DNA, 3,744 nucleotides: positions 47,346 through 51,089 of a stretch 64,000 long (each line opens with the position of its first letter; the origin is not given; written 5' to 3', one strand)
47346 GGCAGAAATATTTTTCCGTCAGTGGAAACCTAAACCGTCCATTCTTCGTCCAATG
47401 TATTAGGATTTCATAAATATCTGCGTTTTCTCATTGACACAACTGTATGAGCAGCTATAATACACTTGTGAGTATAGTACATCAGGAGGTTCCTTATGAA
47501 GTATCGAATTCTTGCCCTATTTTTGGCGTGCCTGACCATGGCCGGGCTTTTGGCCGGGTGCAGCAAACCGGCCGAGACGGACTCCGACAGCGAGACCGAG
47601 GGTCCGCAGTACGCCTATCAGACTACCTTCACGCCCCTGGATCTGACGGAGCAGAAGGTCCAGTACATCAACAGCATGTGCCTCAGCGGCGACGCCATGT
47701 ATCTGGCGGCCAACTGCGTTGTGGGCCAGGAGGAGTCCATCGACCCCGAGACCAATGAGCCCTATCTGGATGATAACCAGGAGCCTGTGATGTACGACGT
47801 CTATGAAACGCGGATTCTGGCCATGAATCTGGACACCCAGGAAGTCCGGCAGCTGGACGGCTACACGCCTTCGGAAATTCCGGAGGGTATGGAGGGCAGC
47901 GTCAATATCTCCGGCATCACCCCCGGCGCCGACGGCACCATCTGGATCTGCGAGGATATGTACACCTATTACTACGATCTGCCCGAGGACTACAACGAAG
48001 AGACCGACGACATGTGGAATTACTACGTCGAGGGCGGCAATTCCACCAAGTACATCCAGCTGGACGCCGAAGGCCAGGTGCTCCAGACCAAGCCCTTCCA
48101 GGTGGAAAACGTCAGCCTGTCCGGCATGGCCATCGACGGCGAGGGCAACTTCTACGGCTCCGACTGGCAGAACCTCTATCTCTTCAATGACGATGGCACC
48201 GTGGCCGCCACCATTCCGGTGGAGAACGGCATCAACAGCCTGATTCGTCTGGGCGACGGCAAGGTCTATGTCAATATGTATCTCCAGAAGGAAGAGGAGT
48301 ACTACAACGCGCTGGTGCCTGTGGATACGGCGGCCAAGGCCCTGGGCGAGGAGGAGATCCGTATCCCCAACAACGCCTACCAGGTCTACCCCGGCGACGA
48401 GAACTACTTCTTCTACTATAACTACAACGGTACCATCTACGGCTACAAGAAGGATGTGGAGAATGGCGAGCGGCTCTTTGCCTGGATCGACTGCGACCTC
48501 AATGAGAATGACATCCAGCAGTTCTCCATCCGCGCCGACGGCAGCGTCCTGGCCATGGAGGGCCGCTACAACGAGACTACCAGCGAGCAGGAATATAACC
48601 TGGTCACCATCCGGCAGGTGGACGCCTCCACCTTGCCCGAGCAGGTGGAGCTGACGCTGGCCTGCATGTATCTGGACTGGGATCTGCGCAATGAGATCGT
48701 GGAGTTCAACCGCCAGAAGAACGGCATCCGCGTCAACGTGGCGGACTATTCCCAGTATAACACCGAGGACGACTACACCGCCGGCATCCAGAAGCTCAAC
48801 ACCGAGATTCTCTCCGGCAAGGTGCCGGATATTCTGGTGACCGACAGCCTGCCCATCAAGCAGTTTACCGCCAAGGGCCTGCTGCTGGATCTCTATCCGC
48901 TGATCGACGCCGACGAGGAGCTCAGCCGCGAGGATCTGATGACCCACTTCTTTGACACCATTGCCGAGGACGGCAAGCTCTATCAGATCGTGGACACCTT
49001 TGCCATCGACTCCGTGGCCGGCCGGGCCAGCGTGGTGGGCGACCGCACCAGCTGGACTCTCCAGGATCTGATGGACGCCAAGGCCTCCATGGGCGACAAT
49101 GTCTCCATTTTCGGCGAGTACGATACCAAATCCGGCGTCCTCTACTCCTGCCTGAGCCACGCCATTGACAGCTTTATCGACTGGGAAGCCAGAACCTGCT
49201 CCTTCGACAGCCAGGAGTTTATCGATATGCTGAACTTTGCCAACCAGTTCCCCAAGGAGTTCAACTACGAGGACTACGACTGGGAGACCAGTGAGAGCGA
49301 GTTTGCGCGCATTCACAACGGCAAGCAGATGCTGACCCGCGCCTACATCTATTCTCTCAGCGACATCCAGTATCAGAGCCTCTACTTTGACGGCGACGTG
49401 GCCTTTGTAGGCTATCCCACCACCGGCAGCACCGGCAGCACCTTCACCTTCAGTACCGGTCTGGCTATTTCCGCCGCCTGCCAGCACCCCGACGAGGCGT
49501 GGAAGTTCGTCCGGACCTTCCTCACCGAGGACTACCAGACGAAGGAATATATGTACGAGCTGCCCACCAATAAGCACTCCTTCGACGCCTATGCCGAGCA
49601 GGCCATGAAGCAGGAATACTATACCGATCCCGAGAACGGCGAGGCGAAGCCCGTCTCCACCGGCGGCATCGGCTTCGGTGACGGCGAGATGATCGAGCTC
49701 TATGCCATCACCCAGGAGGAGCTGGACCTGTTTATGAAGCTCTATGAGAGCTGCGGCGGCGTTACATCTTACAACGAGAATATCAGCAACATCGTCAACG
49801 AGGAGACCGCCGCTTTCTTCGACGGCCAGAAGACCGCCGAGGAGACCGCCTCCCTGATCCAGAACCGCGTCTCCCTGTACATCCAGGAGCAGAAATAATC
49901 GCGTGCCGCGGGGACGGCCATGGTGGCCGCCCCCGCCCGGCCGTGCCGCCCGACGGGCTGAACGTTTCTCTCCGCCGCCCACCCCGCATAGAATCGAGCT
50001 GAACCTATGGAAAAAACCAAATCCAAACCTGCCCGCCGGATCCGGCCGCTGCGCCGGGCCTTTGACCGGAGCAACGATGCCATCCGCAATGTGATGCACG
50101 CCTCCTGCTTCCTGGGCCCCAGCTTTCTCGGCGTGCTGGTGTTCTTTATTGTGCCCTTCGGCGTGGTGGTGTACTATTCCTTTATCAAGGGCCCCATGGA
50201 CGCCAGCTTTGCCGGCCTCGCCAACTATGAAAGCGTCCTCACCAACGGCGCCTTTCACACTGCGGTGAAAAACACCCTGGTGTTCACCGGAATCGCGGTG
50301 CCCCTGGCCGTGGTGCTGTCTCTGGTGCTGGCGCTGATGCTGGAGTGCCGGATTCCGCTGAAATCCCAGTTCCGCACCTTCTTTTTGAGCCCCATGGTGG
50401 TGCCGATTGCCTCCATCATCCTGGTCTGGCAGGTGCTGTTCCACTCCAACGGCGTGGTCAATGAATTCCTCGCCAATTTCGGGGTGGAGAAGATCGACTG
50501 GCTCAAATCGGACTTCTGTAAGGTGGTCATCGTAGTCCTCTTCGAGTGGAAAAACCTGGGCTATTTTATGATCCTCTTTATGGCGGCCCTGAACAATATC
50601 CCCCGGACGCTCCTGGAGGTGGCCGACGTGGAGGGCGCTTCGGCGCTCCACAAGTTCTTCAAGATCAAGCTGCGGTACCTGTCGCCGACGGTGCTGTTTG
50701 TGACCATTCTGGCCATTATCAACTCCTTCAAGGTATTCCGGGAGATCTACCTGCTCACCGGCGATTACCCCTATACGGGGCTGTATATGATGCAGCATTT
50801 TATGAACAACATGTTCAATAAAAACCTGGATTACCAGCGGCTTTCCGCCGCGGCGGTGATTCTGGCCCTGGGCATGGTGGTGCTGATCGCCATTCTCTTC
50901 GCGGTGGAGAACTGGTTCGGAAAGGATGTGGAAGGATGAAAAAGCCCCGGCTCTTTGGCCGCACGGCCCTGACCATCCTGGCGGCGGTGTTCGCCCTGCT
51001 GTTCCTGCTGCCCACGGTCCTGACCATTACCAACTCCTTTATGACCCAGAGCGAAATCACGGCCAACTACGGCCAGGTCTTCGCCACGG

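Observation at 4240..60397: GTAG-headed palindromic (REP-like) repeat family with compensatory stem variation fills the intergenic DNA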

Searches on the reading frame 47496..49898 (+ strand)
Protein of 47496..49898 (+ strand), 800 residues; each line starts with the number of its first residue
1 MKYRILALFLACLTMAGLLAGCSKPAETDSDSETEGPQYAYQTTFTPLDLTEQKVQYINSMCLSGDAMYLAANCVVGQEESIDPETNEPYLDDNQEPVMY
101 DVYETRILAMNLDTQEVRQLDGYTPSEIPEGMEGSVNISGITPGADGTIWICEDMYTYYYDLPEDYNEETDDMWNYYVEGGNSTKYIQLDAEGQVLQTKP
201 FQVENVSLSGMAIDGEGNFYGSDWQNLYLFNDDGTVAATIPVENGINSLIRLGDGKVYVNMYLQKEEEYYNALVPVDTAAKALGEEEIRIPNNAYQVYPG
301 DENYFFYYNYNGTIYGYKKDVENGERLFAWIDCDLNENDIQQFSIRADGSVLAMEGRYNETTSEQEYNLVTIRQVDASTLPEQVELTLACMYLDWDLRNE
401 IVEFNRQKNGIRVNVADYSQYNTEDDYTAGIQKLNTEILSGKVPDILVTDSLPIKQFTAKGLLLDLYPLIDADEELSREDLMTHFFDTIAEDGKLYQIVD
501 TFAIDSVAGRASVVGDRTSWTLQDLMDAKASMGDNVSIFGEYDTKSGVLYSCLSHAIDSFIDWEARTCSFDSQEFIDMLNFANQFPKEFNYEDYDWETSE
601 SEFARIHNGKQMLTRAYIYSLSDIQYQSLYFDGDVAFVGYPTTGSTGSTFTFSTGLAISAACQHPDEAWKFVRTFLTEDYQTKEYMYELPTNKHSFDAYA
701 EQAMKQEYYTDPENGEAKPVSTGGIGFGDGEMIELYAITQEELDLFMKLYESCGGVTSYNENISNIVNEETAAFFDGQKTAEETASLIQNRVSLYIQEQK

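Call 76: search_protein_families(library=pfam, proteins=[window:47496-49898:+], max_evalue=0.00001)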
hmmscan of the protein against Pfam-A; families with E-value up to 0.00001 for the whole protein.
window:47496-49898:+ (800 aa): 1 family
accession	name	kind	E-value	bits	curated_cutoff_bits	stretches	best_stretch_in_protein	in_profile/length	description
PF01547.30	SBP_bac_1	-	9.7e-13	49.2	26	1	401-681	14-306/307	Bacterial extracellular solute-binding protein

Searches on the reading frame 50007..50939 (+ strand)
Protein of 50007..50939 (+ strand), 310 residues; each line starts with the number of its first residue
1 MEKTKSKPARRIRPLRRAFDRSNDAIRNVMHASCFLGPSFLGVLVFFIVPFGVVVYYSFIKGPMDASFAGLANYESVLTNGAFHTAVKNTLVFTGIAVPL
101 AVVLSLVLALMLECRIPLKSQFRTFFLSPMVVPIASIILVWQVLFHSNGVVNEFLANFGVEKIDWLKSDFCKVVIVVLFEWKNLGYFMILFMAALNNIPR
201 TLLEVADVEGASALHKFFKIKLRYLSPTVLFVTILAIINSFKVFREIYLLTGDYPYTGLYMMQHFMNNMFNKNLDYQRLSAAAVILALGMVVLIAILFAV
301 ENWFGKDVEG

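Call 76: search_protein_families(library=pfam, proteins=[window:50007-50939:+], max_evalue=0.00001)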
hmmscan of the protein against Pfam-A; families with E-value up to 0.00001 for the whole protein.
window:50007-50939:+ (310 aa): 1 family
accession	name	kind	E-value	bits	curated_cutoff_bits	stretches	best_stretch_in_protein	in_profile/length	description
PF00528.27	BPD_transp_1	-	3.4e-13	50.2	26.4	1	103-308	3-182/184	Binding-protein-dependent transport system inner membrane component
